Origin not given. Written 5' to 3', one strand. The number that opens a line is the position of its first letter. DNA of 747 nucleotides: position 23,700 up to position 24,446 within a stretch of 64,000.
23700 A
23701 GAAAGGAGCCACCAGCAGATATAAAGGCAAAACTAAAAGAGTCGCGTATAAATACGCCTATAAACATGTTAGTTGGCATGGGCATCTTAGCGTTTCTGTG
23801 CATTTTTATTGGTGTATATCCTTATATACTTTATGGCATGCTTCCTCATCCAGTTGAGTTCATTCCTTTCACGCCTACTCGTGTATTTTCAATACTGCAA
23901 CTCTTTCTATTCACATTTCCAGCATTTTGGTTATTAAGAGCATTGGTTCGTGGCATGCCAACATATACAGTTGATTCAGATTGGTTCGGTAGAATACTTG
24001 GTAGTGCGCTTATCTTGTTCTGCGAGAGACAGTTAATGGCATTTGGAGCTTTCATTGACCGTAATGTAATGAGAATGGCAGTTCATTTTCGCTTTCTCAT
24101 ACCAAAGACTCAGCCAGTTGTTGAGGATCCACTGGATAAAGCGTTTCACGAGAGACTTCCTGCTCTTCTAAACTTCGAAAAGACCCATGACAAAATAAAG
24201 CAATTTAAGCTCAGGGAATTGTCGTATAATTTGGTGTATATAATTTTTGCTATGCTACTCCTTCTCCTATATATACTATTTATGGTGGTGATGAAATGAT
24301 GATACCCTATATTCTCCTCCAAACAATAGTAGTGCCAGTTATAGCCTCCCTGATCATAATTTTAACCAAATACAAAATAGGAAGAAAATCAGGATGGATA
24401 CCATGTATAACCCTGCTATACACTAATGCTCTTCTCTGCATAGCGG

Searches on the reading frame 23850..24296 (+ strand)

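Call 53: search_protein_families(library=pfam, proteins=[window:23850-24296:+], max_evalue=10)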
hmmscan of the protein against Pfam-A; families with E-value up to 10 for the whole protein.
window:23850-24296:+ (149 aa): 0 families

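Call 66: search_protein_families(library=ncbifam, proteins=[window:23886-24296:+], max_evalue=10)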
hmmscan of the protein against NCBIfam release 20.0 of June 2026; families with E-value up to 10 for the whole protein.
window:23886-24296:+ (137 aa): 1 family
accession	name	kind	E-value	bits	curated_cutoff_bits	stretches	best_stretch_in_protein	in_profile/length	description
NF009310.0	PRK12668.1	equivalog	0.00031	19.7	564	1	4-129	459-579/584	Na(+)/H(+) antiporter subunit D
